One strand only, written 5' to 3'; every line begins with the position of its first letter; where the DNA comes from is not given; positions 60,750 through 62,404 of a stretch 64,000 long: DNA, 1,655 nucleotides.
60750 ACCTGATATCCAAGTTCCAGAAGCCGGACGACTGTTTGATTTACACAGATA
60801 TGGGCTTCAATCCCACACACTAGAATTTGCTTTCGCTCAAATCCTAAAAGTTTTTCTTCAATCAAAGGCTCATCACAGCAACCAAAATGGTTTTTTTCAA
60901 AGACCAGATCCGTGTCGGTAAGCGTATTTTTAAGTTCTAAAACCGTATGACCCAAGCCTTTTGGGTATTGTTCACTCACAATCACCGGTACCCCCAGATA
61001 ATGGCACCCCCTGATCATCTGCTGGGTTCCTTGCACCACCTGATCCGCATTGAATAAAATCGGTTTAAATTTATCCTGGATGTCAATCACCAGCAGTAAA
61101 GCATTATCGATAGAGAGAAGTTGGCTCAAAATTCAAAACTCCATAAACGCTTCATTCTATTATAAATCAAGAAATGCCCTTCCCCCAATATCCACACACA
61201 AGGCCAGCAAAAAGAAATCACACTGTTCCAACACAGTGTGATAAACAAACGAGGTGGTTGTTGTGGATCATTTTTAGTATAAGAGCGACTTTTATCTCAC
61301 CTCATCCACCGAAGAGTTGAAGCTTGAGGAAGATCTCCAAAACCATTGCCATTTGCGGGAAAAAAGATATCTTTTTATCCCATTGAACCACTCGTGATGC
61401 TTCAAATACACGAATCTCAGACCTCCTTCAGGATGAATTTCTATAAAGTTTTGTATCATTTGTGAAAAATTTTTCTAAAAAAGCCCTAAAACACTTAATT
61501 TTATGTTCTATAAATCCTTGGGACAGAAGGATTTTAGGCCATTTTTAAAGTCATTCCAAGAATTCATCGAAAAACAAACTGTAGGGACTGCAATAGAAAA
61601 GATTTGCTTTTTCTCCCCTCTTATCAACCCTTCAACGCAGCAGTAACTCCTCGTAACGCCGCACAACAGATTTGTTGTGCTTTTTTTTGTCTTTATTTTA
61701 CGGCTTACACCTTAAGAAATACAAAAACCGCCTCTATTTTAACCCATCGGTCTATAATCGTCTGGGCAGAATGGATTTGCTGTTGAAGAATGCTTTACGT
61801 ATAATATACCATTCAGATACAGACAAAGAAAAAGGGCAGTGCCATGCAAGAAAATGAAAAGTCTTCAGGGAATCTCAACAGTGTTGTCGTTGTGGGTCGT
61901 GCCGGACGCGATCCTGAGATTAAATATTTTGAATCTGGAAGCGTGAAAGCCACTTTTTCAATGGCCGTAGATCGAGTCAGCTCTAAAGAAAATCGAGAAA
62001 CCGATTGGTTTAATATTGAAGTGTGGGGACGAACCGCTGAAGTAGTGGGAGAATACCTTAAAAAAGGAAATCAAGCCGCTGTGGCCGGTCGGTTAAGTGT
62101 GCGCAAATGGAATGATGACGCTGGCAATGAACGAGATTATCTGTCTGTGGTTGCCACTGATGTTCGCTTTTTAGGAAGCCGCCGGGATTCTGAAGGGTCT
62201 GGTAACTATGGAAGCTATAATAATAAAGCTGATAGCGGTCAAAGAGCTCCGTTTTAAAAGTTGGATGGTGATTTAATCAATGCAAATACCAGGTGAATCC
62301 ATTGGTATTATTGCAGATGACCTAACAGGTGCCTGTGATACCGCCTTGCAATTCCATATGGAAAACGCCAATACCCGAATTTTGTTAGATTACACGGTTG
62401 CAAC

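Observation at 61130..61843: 714-bp divergent intergenic region with a perfect palindrome and an orphan strong terminator upstream of ssb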

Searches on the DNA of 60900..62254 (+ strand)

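Call 4: search_rna_families(source=window, start=60900, end=62100, threshold=evalue, max_evalue=10, show_alignments=3)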
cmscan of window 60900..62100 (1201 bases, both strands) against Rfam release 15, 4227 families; matches with E-value up to 10: 4.
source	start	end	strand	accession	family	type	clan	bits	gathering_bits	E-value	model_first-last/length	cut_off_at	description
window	61495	61582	-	RF03605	MIR4221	Gene; miRNA;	-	26.1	100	0.012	1-132/132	no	MIR4221 microRNA precursor family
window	62064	62097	-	RF01782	ASpks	Gene; antisense;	-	16.6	52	3.7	1-75/75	no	ASpks TB sRNA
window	61591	61690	-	RF00516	ylbH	Cis-reg; leader;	-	14.1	50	3.8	1-122/122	no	ylbH leader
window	61812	61844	-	RF02448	SpR20_sRNA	Gene; sRNA;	-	13.5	45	9.5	1-45/45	no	Streptococcus sRNA SpR20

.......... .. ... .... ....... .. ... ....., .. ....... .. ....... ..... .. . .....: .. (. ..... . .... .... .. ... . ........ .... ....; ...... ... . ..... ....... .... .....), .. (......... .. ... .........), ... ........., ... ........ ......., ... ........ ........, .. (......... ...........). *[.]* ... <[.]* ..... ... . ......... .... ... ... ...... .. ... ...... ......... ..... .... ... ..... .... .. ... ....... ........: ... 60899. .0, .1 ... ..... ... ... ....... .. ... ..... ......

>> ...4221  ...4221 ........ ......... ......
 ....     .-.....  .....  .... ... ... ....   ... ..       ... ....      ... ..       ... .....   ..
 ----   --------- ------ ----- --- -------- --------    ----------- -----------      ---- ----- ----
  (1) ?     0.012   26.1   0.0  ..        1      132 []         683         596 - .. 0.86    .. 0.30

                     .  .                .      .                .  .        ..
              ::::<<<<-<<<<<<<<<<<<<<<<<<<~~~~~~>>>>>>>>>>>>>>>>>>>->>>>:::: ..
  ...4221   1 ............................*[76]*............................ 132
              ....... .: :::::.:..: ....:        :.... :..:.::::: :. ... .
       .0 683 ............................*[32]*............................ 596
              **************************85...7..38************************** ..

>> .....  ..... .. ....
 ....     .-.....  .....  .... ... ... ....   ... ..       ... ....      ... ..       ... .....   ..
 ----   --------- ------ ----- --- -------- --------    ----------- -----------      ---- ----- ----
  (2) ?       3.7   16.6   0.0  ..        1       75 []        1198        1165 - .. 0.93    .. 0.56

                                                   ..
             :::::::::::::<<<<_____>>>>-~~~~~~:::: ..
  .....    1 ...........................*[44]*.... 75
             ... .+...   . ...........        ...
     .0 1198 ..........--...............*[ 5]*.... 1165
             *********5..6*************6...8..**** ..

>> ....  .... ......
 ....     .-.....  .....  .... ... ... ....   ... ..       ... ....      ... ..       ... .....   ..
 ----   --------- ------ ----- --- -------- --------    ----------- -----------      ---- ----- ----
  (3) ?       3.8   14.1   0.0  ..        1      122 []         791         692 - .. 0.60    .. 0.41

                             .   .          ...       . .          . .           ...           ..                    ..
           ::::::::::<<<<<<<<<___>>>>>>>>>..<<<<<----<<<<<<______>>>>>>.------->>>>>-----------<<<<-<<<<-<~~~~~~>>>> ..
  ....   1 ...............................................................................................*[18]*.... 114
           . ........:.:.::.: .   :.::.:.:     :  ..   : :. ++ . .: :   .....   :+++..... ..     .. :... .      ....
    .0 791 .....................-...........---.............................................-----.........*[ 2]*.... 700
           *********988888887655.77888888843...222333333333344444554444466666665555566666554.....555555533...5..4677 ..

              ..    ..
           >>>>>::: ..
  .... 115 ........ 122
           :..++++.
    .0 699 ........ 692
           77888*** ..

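Call 28: search_rna_families(sources=[L002, L083], threshold=evalue, max_evalue=5, show_alignments=2)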
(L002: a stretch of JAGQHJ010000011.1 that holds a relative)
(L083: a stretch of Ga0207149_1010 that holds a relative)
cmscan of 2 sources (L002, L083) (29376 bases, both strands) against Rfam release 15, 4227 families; matches with E-value up to 5: 1.
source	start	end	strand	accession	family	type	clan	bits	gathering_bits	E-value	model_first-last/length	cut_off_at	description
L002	14958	14988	+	RF00039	DicF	Gene; antisense;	-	19.8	48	4.1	1-52/52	no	DicF RNA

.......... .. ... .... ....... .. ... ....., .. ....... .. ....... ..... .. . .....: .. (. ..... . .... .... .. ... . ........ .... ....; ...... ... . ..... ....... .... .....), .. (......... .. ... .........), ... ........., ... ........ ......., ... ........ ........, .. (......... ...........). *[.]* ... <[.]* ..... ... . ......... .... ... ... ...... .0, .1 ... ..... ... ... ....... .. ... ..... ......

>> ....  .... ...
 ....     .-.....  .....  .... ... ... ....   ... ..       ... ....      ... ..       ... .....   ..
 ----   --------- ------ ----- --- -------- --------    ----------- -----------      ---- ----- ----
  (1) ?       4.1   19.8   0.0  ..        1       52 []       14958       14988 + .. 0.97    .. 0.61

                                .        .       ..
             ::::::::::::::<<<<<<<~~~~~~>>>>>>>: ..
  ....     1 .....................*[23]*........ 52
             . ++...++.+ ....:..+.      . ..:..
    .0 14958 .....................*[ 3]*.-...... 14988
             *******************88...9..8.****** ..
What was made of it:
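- Closest known: Yfr1 / Yfr10 sRNAs of photosynthetic cyanobacteria. Different: The plus RNA is predicted at ~108 nt against 54-69 nt. No Rfam hit appears even at E <= 10 (calls 4, 28).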

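Call 54: build_rna_model(alignment_id=A5, structure=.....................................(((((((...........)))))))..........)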
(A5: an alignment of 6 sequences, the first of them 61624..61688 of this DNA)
Model R1 built from alignment A5 (6 sequences, 72 columns); structure: as given.
model positions 66; base pairs 7; branch points 0; effective number of sequences 2.08; information 0.85 bits per position. Calibrated on 0.2 Mb of random sequence (short: E-values are rough).
structure used (alignment columns):
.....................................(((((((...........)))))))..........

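Call 55: build_rna_model(alignment_id=A6, structure=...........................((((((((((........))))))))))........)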
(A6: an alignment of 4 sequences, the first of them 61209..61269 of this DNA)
Model R2 built from alignment A6 (4 sequences, 63 columns); structure: as given.
model positions 62; base pairs 10; branch points 0; effective number of sequences 1.99; information 0.902 bits per position. Calibrated on 0.2 Mb of random sequence (short: E-values are rough).
structure used (alignment columns):
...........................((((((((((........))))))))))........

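Call 57: search_with_rna_model(model_id=R1, sources=[window, L001, L002, L003, L004, L005, L006, L007, L008, L009, L010, L011, L012, L013, L014, L015, L016, L017, L018, L019, L020, L021, L022, L023, L024, L025, L026, L027, L028, L029, L030, L031, L032, L033, L034, L035, L036, L037, L038, L039, L040, L041, L042, L043, L044, L045, L046, L047, L048, L049, L050, L051, L052, L053, L054, L055, L056, L057, L058, L059, L060, L061, L062, L063, L064, L065, L066, L067, L068, L069, L070, L071, L072, L073, L074, L075, L076, L077, L078, L079, L080, L082, L083, L085, L086, L087, L088, L089, L090, L091], max_evalue=5, show_alignments=0)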
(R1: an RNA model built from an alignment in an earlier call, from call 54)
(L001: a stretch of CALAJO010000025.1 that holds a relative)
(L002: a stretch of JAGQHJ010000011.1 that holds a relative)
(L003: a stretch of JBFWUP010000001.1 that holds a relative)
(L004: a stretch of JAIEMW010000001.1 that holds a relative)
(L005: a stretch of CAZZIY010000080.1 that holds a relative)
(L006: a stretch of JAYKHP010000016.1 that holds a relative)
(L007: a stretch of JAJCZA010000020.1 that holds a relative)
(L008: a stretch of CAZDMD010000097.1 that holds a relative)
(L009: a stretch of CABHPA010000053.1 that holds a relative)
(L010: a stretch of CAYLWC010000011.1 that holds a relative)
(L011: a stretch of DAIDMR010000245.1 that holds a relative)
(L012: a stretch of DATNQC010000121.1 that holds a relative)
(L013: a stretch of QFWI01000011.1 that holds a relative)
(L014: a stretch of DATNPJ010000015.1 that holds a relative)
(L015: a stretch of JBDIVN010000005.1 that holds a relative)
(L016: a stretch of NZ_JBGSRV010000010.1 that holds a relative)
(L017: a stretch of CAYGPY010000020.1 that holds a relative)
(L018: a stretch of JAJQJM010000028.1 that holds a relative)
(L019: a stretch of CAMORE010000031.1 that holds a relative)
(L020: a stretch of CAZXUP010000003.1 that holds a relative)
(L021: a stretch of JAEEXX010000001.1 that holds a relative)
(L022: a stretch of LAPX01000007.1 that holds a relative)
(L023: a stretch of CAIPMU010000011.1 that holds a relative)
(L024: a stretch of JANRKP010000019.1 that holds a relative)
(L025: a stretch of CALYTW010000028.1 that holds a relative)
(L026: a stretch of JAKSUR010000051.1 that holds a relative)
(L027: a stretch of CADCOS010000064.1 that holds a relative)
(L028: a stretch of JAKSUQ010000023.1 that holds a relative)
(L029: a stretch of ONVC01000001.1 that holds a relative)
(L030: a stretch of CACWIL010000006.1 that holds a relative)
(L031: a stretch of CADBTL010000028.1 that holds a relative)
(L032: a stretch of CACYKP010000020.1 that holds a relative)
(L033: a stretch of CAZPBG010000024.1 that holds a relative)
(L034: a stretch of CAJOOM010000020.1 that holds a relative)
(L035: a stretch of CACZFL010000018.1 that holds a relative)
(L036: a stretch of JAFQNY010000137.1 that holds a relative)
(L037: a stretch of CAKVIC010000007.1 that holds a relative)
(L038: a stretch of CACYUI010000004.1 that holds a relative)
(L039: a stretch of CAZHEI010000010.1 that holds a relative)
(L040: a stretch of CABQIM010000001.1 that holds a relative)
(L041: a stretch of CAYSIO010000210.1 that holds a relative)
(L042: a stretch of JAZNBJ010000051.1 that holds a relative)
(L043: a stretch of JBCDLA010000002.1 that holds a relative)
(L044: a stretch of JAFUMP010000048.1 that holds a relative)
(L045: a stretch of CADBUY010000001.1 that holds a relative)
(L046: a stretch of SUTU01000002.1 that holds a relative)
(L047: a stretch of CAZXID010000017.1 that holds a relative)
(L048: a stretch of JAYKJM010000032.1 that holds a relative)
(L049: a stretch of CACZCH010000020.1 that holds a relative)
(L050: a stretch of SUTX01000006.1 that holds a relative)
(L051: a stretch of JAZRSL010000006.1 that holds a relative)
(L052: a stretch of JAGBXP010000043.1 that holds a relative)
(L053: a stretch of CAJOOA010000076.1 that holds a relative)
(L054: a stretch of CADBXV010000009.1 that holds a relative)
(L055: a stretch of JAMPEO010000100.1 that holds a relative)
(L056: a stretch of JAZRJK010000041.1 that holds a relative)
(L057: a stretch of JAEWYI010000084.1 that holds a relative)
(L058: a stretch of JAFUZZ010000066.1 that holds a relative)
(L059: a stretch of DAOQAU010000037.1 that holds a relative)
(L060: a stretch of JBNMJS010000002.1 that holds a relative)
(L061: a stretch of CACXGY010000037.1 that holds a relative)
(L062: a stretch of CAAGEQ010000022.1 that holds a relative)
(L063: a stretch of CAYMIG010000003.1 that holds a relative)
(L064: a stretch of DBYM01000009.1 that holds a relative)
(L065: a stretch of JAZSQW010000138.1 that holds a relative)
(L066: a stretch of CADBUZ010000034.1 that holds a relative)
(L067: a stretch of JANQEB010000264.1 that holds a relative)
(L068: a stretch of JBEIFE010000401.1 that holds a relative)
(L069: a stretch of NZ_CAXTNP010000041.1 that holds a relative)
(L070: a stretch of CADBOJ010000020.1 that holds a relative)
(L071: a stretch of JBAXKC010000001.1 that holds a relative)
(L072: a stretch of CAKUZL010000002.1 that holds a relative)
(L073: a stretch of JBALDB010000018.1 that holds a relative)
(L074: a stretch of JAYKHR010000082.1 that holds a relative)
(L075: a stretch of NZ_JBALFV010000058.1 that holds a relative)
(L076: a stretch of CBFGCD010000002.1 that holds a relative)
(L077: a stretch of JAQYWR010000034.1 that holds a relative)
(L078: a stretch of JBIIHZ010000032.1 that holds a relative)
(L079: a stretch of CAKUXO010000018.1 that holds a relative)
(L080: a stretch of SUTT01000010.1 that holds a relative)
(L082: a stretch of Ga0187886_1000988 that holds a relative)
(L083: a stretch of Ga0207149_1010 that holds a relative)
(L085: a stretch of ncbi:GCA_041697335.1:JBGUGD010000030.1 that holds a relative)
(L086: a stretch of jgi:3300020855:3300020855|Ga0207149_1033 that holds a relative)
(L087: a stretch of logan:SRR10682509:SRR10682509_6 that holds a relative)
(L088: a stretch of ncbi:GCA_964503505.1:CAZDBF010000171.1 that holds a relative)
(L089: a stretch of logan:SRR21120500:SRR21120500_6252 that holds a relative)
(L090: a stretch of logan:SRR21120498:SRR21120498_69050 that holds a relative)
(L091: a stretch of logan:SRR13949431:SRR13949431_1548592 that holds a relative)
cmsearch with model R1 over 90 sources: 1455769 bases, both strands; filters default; matches with E-value up to 5: 15.
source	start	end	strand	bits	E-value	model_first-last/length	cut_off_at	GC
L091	4165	4230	+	93.3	3.9e-23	1-66/66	no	0.47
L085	9769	9835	+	90.1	2.9e-22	1-66/66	no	0.46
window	61624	61689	+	89.9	3.3e-22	1-66/66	no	0.45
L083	6051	6114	-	89.3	5e-22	1-66/66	no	0.45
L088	1929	1993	+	88.4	8.7e-22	1-66/66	no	0.51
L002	9624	9694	+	84.2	1.4e-20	1-66/66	no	0.45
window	61661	61680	-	15.1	0.28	38-57/66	no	0.45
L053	13781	13842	-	14.4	0.42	1-66/66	no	0.45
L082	3085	3111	-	14.3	0.46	1-66/66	no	0.44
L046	11067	11128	-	12.8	1.2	1-66/66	no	0.32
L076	3575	3597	+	12.3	1.7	1-66/66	no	0.48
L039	1349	1395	-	11.7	2.4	1-66/66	no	0.28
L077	10614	10675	-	11.4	2.9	1-66/66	no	0.45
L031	17200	17225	-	10.8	4.3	38-65/66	no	0.31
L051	11061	11109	+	10.8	4.5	1-66/66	no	0.31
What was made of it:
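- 61581..61688 (+): Plus-strand small RNA, about 108 nt. The 5' end is predicted from the promoter and uncertain by several nt. The conserved core is 61624-61688. Model R1 scores these six at 84-93 bits and nothing else (call 57).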

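Call 58: search_with_rna_model(model_id=R2, sources=[window, L001, L002, L003, L004, L005, L006, L007, L008, L009, L010, L011, L012, L013, L014, L015, L016, L017, L018, L019, L020, L021, L022, L023, L024, L025, L026, L027, L028, L029, L030, L031, L032, L033, L034, L035, L036, L037, L038, L039, L040, L041, L042, L043, L044, L045, L046, L047, L048, L049, L050, L051, L052, L053, L054, L055, L056, L057, L058, L059, L060, L061, L062, L063, L064, L065, L066, L067, L068, L069, L070, L071, L072, L073, L074, L075, L076, L077, L078, L079, L080, L082, L083, L085, L086, L087, L088, L089, L090, L091], max_evalue=5, show_alignments=0)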
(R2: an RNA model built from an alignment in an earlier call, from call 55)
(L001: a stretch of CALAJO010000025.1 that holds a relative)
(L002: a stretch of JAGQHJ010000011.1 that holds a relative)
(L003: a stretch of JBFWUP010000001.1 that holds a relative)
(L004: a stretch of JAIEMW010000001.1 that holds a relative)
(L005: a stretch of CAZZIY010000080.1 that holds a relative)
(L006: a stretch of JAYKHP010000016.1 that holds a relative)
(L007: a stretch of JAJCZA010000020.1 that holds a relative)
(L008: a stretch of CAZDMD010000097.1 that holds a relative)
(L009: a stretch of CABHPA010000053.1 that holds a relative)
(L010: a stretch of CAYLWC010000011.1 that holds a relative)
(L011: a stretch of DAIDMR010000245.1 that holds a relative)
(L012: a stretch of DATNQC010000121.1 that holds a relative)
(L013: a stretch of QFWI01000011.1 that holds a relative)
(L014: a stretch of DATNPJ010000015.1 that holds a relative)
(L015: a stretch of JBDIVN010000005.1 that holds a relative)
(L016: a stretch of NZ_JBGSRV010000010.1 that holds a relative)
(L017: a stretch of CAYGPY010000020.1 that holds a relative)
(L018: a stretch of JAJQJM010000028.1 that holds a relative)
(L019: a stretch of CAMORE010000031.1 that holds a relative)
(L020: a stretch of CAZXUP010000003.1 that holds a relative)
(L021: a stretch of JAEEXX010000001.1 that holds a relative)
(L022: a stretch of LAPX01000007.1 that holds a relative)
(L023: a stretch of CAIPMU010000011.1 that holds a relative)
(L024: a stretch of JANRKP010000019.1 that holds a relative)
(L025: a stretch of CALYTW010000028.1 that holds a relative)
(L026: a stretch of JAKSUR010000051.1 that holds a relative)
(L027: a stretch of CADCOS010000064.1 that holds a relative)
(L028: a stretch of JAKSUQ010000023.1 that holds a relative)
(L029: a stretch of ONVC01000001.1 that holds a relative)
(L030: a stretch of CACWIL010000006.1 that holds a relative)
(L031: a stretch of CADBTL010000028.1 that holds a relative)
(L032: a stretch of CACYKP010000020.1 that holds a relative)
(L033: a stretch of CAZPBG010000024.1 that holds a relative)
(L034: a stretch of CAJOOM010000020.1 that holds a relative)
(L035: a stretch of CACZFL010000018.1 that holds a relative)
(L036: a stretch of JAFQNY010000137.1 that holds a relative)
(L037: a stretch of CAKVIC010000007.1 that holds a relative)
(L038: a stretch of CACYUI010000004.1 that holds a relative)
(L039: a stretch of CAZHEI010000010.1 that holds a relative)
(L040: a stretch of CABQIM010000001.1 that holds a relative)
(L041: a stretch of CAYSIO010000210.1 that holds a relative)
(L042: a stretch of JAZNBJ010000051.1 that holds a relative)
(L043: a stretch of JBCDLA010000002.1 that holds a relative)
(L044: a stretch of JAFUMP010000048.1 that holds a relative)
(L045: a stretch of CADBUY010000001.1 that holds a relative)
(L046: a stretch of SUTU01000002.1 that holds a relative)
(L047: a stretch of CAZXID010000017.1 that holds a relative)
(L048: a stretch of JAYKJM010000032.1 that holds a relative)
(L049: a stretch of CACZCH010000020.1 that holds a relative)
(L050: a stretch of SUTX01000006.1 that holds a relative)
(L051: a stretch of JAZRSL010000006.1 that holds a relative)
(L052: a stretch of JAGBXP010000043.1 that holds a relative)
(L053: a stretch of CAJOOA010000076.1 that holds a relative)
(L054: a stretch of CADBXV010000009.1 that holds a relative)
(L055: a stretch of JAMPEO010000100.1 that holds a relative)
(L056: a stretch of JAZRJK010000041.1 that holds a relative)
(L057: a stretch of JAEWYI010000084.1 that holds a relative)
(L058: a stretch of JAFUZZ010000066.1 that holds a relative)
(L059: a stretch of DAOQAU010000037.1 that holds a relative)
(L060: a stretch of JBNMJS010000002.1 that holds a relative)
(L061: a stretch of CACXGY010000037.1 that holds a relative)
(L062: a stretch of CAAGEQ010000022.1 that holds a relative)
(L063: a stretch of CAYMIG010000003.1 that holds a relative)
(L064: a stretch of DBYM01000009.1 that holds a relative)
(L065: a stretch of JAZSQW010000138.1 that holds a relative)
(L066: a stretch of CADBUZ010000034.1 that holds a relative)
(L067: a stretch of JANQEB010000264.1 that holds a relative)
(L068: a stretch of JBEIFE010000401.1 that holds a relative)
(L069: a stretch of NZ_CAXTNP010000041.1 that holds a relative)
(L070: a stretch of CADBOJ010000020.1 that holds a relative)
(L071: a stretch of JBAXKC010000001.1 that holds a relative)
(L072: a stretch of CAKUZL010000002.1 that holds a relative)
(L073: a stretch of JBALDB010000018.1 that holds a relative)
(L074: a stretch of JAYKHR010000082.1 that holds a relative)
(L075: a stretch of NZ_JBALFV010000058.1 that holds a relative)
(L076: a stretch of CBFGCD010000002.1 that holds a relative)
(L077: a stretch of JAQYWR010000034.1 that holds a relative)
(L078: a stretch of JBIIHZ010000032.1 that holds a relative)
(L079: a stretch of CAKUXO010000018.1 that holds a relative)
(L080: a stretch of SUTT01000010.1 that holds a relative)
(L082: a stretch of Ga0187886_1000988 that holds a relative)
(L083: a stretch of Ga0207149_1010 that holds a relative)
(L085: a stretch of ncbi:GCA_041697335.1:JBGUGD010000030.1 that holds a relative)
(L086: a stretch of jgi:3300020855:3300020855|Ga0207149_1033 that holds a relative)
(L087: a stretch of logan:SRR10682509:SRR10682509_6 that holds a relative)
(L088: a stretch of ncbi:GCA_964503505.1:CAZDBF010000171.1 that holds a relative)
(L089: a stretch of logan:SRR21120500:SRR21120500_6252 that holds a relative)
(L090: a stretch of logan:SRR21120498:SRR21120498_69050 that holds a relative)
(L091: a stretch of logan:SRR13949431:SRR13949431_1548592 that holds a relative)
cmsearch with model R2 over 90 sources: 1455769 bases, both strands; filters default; matches with E-value up to 5: 15.
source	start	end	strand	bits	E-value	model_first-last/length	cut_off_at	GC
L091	3362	3423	-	93.3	8.9e-17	1-62/62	no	0.42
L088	1429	1490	-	92.5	1.3e-16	1-62/62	no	0.4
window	61209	61269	-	88.5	9.4e-16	1-62/62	no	0.39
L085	9455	9517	-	86.7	2.3e-15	1-62/62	no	0.43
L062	7561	7615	-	23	0.072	1-62/62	no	0.25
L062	4757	4811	-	19.4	0.4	1-62/62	no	0.31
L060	4616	4657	-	17.9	0.84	1-62/62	no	0.31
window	61217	61242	+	16.9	1.4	28-54/62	no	0.42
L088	1437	1463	+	16.6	1.6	28-54/62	no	0.37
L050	7449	7505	-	16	2.1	1-62/62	no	0.33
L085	9463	9490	+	15.7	2.5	28-54/62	no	0.43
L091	3370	3396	+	15.3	3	28-54/62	no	0.44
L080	6069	6116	-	15.2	3.2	1-62/62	no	0.4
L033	7377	7430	-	14.8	3.9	1-62/62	no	0.35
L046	2223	2282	-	14.5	4.4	1-62/62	no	0.3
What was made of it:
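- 61209..61269 (-): Minus-strand small RNA gene (61 nt): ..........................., then the hairpin, then UUUCUUUUU. Covariance model R2 scores these four at 87-93 bits and nothing else significant in 1.46 Mb (call 58).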

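Call 68: search_with_rna_model(model_id=R1, sources=[L092, L093, L094], max_evalue=1, show_alignments=3)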
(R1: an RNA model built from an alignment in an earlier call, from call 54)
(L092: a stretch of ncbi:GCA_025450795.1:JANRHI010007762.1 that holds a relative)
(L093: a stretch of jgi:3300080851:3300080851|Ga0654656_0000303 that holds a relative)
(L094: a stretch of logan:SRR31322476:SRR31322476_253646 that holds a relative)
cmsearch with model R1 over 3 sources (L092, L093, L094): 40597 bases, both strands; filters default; matches with E-value up to 1: 2.
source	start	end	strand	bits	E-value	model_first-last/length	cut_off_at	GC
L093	8535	8562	-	20.4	0.00025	38-66/66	no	0.43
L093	9589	9614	-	7.7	0.9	26-66/66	no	0.46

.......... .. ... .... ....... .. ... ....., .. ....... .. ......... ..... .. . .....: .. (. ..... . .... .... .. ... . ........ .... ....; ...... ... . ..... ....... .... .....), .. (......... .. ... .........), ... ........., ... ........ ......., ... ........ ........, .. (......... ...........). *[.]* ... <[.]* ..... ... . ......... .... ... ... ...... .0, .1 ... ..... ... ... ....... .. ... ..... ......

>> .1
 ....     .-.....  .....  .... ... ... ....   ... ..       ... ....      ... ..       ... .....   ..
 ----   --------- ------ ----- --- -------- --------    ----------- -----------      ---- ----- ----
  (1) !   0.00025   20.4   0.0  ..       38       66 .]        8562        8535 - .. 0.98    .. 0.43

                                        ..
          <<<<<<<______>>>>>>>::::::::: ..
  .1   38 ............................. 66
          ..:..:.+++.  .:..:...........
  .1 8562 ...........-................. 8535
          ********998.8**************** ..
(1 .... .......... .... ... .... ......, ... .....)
